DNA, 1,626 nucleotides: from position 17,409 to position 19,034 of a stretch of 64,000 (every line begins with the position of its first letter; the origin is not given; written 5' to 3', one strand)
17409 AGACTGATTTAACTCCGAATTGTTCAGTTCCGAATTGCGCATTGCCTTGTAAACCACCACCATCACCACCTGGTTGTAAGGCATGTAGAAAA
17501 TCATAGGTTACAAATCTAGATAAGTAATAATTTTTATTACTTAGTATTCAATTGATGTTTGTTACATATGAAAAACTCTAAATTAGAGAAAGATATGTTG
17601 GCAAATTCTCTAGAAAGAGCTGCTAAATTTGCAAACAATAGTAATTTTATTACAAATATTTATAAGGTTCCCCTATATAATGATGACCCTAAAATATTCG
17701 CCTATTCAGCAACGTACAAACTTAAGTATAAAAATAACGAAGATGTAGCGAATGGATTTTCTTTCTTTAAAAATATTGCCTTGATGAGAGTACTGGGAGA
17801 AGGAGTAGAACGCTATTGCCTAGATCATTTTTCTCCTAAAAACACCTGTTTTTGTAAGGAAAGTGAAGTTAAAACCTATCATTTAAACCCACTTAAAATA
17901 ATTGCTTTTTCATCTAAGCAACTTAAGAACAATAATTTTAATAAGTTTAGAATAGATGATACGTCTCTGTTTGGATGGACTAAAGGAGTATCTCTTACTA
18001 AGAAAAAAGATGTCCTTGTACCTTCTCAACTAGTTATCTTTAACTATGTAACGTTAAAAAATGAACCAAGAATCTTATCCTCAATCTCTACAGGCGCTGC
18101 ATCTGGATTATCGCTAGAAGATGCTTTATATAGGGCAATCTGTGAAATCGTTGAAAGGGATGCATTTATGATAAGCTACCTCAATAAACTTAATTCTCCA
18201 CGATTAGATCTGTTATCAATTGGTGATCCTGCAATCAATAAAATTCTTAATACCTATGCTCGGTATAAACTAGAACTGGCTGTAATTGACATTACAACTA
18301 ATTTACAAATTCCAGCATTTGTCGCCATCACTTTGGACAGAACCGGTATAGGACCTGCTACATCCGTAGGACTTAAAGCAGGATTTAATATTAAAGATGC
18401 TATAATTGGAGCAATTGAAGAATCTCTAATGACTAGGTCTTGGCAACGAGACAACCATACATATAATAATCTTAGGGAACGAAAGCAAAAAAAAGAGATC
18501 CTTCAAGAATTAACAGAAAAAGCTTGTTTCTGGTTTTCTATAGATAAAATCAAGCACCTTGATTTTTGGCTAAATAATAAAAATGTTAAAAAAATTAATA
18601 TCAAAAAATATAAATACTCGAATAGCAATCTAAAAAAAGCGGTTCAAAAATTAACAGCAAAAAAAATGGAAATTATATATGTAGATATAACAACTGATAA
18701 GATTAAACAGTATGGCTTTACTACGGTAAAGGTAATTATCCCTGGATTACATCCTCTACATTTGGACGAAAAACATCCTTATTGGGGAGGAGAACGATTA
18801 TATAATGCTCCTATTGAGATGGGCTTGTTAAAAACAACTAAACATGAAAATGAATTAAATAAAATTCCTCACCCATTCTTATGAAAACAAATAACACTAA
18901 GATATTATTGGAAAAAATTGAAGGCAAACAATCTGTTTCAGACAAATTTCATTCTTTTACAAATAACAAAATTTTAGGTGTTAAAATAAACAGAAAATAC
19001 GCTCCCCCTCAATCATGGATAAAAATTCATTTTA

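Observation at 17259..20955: Compact TOMM/LAP (thiazole/oxazole-modified peptide) RiPP biosynthetic cluster: precursor - YcaO - SagB dehydrogenase - M16 peptidase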

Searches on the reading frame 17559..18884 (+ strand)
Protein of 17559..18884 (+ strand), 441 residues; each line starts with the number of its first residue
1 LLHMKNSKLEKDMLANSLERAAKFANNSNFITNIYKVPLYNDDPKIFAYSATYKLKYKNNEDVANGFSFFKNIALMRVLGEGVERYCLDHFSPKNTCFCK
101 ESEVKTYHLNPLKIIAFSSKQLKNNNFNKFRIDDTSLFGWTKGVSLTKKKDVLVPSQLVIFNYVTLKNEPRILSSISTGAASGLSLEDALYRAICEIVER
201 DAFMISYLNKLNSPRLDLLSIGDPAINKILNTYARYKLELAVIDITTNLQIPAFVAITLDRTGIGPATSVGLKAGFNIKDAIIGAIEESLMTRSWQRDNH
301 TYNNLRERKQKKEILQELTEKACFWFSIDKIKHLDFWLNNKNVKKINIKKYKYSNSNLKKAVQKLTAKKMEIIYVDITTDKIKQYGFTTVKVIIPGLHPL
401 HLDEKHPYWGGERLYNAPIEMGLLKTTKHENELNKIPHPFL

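Call 3: search_protein_families(library=ncbifam, proteins=[window:17559-18884:+], max_evalue=0.1)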
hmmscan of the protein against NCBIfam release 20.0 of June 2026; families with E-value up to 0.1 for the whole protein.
window:17559-18884:+ (441 aa): 4 families
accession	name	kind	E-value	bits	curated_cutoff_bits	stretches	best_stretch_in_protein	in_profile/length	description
TIGR03604.1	TOMM_cyclo_SagD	subfamily_domain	9.9e-81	271.5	219.25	1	71-440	6-376/377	thiazole/oxazole-forming peptide maturase, SagD family component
TIGR03266.1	methan_mark_1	equivalog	1.2e-26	93.6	365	1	124-404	107-369/376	YcaO-related McrA-glycine thioamidation protein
TIGR00702.1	TIGR00702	domain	3.8e-19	69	75.65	1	72-398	59-365/377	YcaO-type kinase domain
NF004748.0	PRK06079.1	equivalog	0.046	12.9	362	1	351-391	38-78/252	enoyl-ACP reductase FabI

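Call 4: search_protein_families(library=pfam, proteins=[window:17559-18884:+], max_evalue=0.1)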
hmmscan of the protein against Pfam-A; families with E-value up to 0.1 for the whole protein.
window:17559-18884:+ (441 aa): 1 family
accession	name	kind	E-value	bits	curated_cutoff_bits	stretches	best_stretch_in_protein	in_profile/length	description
PF02624.21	YcaO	-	1.6e-55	189.2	25.7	1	73-398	9-325/325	YcaO cyclodehydratase, ATP-ad Mg2+-binding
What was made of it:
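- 17568..18884 (+): YcaO cyclodehydratase (D protein), 438 aa from ATG (an in-frame TTG at 17559 gives 441 aa); YcaO domain only, with no fused E1/RRE domain. TIGR03604 271.5 bits above cut-off and PF02624 (calls 3, 4).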

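Call 9: find_homologous_proteins(query=window:17568-18884:+, max_evalue=0.00001)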
Query window:17568-18884:+ (438 aa): 368 proteins with E <= 0.00001 among 5483 candidates; the best 120 are listed.
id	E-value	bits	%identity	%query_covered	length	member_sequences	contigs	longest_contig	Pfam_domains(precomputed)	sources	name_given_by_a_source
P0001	5.2e-292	986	100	100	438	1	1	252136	PF02624.22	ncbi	-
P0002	3.2e-183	628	65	99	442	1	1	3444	PF02624.22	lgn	-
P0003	2.9e-172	592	61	99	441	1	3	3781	PF02624.22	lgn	-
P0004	9.3e-160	550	59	98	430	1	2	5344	PF02624.22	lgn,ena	-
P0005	3.9e-158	545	58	100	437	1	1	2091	PF02624.22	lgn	-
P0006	1.2e-157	543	59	100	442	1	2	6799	PF02624.22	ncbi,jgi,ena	-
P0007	1.2e-156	540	58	100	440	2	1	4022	PF02624.22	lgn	-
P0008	7.6e-156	537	59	98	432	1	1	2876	PF02624.22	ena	-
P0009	5.3e-155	535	58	98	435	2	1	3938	PF02624.22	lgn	-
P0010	9.1e-155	534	57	100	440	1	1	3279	PF02624.22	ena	-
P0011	2.1e-153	529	57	98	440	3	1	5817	PF02624.22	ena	-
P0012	5.9e-153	528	57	100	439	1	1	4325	PF02624.22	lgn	-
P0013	7.3e-152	524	56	100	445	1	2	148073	PF02624.22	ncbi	-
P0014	8.4e-152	524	57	98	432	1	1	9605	PF02624.22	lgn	-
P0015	2.2e-151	523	55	100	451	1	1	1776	PF02624.22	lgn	-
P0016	2.6e-151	523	57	97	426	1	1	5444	PF02624.22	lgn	-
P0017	6.7e-151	521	56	100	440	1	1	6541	PF02624.22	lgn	-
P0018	6.6e-150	518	55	100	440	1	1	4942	PF02624.22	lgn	-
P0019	1.5e-146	507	56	99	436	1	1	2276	PF02624.22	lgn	-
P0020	1.5e-144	500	53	98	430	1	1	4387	PF02624.22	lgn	-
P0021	2.7e-144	499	55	94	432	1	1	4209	PF02624.22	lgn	-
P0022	3.8e-142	492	55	95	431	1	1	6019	PF02624.22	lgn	-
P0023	2.0e-141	490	50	100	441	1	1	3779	PF02624.22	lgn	-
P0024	3.6e-141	489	54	93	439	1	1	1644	PF02624.22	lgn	-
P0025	6.1e-141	488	53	100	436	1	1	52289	PF02624.22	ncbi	ncbi:MAG: YcaO-like family protein [bacterium]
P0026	6.1e-141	488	53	97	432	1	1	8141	PF02624.22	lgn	-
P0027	2.6e-140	486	53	97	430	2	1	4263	PF02624.22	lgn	-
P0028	4.3e-140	486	53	95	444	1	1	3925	PF02624.22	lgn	-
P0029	6.3e-140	485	52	100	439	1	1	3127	PF02624.22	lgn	-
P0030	1.3e-138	481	52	99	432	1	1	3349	PF02624.22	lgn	-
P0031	1.8e-138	480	53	97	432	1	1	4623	PF02624.22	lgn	-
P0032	2.3e-138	480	56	87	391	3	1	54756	PF02624.22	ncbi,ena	-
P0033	4.5e-137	476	53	100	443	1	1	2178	PF02624.22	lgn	-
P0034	6.9e-136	472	51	99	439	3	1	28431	PF02624.22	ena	-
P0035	2.1e-134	467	54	97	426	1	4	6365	PF02624.22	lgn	-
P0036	1.3e-131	458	52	97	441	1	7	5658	PF02624.22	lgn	-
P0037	5.0e-131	456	54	94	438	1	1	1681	PF02624.22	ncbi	-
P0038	6.1e-131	455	51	100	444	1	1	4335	PF02624.22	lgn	-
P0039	9.6e-131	455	50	98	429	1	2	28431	PF02624.22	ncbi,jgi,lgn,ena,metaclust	metaclust:\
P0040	8.1e-130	452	52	99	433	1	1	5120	PF02624.22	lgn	-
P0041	2.0e-129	450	52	97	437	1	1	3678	PF02624.22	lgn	-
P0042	3.1e-129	450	53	97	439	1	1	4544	PF02624.22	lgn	-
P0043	1.5e-127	444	52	97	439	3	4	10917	PF02624.22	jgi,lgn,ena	-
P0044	1.6e-127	444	52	97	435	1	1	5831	PF02624.22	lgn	-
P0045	2.3e-127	444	50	98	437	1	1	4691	PF02624.22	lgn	-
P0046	3.6e-127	443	48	98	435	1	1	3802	PF02624.22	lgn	-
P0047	7.3e-127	442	50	100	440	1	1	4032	PF02624.22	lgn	-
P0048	1.7e-126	441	53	97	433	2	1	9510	PF02624.22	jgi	-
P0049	2.7e-124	434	49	98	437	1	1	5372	PF02624.22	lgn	-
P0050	2.0e-123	431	51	97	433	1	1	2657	PF02624.22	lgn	-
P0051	3.0e-123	430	50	98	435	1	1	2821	PF02624.22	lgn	-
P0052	5.4e-123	429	48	100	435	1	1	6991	PF02624.22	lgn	-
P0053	1.2e-122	428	50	100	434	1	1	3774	PF02624.22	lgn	-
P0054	1.3e-122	428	50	97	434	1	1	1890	PF02624.22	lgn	-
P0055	2.5e-122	427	48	98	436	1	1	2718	PF02624.22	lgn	-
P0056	8.8e-122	425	50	98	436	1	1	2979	PF02624.22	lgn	-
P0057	1.0e-121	425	48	98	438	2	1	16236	PF02624.22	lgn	-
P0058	4.0e-121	423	49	99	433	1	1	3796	PF02624.22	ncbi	ncbi:MAG TPA: YcaO-like family protein [Patescibacteria group bacterium]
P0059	6.7e-121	422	49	97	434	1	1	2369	PF02624.22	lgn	-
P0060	1.6e-120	421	49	97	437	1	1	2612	PF02624.22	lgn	-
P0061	1.7e-120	421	50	100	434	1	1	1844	PF02624.22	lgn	-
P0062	3.4e-120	420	48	98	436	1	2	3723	PF02624.22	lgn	-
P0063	4.3e-120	420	49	95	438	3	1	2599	PF02624.22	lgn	-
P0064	1.3e-119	418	50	98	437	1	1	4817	PF02624.22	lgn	-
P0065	2.0e-119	417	48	98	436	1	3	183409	PF02624.22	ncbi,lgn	-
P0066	2.9e-119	417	49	95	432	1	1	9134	PF02624.22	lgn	-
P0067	1.7e-118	414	49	95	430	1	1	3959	PF02624.22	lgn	-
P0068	1.9e-118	414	48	97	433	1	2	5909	PF02624.22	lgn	-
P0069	2.9e-118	414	50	97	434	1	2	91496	PF02624.22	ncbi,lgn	-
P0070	3.2e-118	414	48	98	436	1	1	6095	PF02624.22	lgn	-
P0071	5.8e-118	413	49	98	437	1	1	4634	PF02624.22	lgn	-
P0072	6.8e-118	412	47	100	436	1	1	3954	PF02624.22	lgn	-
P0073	2.8e-117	410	48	98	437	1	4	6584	PF02624.22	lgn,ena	-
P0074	1.9e-116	408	46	98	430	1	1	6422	PF02624.22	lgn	-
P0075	3.9e-116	407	47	100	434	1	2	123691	PF02624.22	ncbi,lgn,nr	ncbi:YcaO-like family protein [Candidatus Roizmanbacteria bacterium]|nr:YcaO-like family protein [Ca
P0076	6.1e-116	406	48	97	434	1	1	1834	PF02624.22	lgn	-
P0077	1.5e-115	405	46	98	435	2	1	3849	PF02624.22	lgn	-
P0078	4.5e-115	403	48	97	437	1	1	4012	PF02624.22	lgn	-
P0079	5.5e-115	403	47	98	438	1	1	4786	PF02624.22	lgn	-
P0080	2.7e-114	401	48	97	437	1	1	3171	PF02624.22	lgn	-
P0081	2.6e-113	397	48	97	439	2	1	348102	PF02624.22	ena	-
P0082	3.2e-112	394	48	98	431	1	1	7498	PF02624.22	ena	-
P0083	4.5e-112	393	48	88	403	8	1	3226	PF02624.22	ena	-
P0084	2.6e-111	391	48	95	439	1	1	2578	PF02624.22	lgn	-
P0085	3.5e-111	390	48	97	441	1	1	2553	PF02624.22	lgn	-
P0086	4.1e-111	390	46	100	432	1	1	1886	PF02624.22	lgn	-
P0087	9.8e-111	389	47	97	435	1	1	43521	PF02624.22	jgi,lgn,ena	-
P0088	1.0e-110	389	46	99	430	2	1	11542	PF02624.22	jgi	-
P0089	1.2e-110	389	53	75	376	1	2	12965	PF02624.22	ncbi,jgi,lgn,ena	-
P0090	3.5e-110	387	46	94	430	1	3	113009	PF02624.22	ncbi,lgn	-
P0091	6.8e-110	386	45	97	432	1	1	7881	PF02624.22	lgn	-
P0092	1.0e-109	385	47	99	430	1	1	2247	PF02624.22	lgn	-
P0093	1.5e-109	385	54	77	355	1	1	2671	PF02624.22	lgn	-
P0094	1.8e-109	385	53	77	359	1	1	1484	PF02624.22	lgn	-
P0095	6.5e-109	383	46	92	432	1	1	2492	PF02624.22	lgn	-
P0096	8.7e-109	382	46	99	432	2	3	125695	PF02624.22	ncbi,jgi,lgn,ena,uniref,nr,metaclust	ncbi:MAG: hypothetical protein UV73_C0005G0006 [Candidatus Gottesmanbacteria bacterium GW2011_GWA2_4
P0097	1.0e-108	382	45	100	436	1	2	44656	PF02624.22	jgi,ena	-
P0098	1.1e-108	382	47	97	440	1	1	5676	PF02624.22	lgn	-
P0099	2.9e-108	381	44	98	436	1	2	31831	PF02624.22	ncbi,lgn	-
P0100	3.7e-108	380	44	97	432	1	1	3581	PF02624.22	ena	-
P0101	6.5e-108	380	48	95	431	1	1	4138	PF02624.22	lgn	-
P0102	7.0e-108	379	44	97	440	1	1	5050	PF02624.22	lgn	-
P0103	1.2e-107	379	45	97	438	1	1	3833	PF02624.22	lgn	-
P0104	1.3e-107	379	47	98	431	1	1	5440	PF02624.22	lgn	-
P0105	1.7e-107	378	45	98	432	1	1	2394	PF02624.22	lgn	-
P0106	2.6e-107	378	47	97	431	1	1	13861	PF02624.22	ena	-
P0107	2.8e-107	378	45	100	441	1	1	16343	PF02624.22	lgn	-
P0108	4.4e-107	377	44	100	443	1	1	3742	PF02624.22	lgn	-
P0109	3.5e-106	374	46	98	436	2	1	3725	PF02624.22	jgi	-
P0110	3.5e-106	374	44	97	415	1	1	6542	PF02624.22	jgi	jgi:ribosomal protein S12 methylthiotransferase accessory factor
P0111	1.5e-105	372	45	97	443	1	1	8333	PF02624.22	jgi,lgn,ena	-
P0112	3.7e-105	370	46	97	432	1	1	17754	PF02624.22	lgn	-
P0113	4.8e-105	370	45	97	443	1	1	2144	PF02624.22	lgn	-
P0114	6.7e-105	370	42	100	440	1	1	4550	PF02624.22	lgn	-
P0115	2.0e-104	368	42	97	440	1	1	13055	PF02624.22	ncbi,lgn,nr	ncbi:YcaO-like family protein [Candidatus Roizmanbacteria bacterium]|nr:YcaO-like family protein [Ca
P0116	2.4e-104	368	43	100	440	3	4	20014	PF02624.22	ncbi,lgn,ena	ncbi:MAG: YcaO-like family protein [Patescibacteria group bacterium]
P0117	2.7e-104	368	43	100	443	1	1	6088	PF02624.22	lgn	-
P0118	2.7e-104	368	44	92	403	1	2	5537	PF02624.22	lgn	-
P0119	8.5e-104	366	44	98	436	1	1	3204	PF02624.22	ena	-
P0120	2.7e-103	364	51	73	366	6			PF02624.22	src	-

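Call 11: find_related_loci(query=A1, collection=genome_contigs, flank=6000)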
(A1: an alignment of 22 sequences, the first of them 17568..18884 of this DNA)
Query A1 (438 aa) in genome_contigs; peptide patterns used: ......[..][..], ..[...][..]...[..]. (x = any residue, [..] = any of these).
305 stretches matched a pattern; 261 encode a relative of the query (tblastn E <= 1e-3); the best 80 are kept; 80 distinct loci.
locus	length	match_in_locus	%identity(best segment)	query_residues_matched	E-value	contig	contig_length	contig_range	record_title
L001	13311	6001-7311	58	1-438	9e-165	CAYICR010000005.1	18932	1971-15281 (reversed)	MAG TPA_asm: uncultured Gammaproteobacteria bacterium isolate ERP119705_co18_657 genome assembly, contig: NODE_3491_leng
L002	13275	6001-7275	51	11-438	1e-144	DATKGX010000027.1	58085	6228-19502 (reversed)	MAG TPA_asm: Patescibacteria group bacterium isolate SMAG_U14562 k141_116778, whole genome shotgun sequence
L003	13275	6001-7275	48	11-438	2e-126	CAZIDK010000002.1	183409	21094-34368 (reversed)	MAG TPA_asm: uncultured Gammaproteobacteria bacterium isolate SRP302447_co4_23 genome assembly, contig: NODE_260_length_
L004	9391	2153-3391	50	24-438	4e-121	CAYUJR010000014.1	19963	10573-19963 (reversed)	MAG TPA_asm: uncultured Gammaproteobacteria bacterium isolate SRP090828_co2_75 genome assembly, contig: NODE_926_length_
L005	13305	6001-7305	46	6-438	4e-119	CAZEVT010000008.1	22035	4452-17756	MAG TPA_asm: uncultured Gammaproteobacteria bacterium isolate SRP119689_co1_156 genome assembly, contig: NODE_3109_lengt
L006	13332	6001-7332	45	1-438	1e-115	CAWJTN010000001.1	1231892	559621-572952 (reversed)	MAG: Candidatus Roizmanbacteria bacterium isolate MFD04408.bin.1.61 genome assembly, contig: contig_30883, whole genome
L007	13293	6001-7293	44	8-438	1e-113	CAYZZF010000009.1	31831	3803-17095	MAG TPA_asm: uncultured Gammaproteobacteria bacterium isolate SRP093762_co1_95 genome assembly, contig: NODE_855_length_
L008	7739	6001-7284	42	15-438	6e-112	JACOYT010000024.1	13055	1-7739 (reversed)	MAG: Candidatus Roizmanbacteria bacterium isolate NC_groundwater_186_Ag_S-0.1um_43_13 S4_GD2017_2_S1_scaffold_4870, whol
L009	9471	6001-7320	43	1-438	1e-111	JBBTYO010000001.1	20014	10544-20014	MAG: Patescibacteria group bacterium isolate H41-bin094_1 H41_bin094_1_000000000001, whole genome shotgun sequence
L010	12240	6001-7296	43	11-438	2e-107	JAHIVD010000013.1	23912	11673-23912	MAG: Patescibacteria group bacterium isolate MM_PC_MetaG.mb.55 MM_PC_MetaG.mb.55_k141_383342, whole genome shotgun seque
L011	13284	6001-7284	42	15-438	5e-104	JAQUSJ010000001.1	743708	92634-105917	MAG: Candidatus Daviesbacteria bacterium isolate STD1_94 NODE_9_length_743708_cov_15.213565_Sandtown_D1, whole genome sh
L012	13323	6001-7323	40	4-438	4e-94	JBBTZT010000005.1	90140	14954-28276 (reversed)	MAG: Patescibacteria group bacterium isolate H41-bin064_1 H41_bin064_1_000000000005, whole genome shotgun sequence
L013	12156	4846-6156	42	11-437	1e-98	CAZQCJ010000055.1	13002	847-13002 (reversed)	MAG TPA_asm: uncultured Gammaproteobacteria bacterium isolate SRP067234_co1_244 genome assembly, contig: k99_628415, who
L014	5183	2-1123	42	66-438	1e-89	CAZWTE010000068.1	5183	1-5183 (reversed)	MAG TPA_asm: uncultured Gammaproteobacteria bacterium isolate binchicken_co144_909 genome assembly, contig: NODE_33195_l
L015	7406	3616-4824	40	29-438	5e-86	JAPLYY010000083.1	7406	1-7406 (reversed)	MAG: Candidatus Shapirobacteria bacterium isolate LacPavin_0920_WC90_MAG_39_8 LacPavin_0920_WC90_scaffold_1731076, whole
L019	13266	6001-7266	37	26-438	4e-83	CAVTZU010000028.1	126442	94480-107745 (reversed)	MAG: Candidatus Bathyarchaeota archaeon isolate MFD04408.bin.2.62 genome assembly, contig: contig_48274, whole genome sh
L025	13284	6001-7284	39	11-438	3e-99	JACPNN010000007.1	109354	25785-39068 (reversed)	MAG: Candidatus Aenigmatarchaeota archaeon isolate NC_groundwater_576_Ag_S-0.2um_47_17 S36_SO-2_scaffold_55380, whole ge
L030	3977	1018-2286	34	10-438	4e-66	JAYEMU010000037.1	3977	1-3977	MAG: Nanoarchaeota archaeon isolate MAG073 MAG073_37, whole genome shotgun sequence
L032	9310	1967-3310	28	11-437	1e-61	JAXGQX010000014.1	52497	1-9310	MAG: Bacillota bacterium isolate AnMBR.bin336 bin336_14, whole genome shotgun sequence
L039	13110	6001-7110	30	68-437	4e-54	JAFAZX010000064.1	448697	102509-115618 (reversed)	MAG: Acidobacteriota bacterium isolate CP_BM_RX_R9_16 BM_RX_R9_k147_1808495, whole genome shotgun sequence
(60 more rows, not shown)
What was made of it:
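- Closest known: Uncharacterised 'anabaenasin' and 'haloazolisin' TOMM groups. Same: The next-nearest YcaO-SagB pairs in the genome scan come from Nostocales and haloarchaea (28-31% identity, call 11).
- Tried and rejected: The 80 loci were retrieved with two YcaO peptide patterns, one of them the YNDEPK motif (call 11).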

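Call 24: find_encoding_contigs(protein=P0001, flank=3000, max_places=2)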
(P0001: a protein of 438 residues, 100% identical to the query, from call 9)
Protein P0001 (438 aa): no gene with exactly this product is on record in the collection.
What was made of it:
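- Tried and rejected: A look-up of the source contig through P0001 returned no record (call 24).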

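Call 25: search_solved_structures(query=window:17568-18884:+, max_evalue=0.001)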
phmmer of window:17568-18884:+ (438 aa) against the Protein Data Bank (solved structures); distinct sequences matched with E-value up to 0.001: 4.
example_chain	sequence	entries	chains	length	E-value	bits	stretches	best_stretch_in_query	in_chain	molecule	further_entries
7u58_A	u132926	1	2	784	2e-21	79.7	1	128-436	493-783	MusD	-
4v1t_A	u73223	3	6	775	1.8e-19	73.3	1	128-437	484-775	LYND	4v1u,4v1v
4bs9_A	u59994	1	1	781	6.6e-19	71.4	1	126-285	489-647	TRUD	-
6pe3_A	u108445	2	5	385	6.1e-12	48.5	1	131-399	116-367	Uncharacterized protein MJ1094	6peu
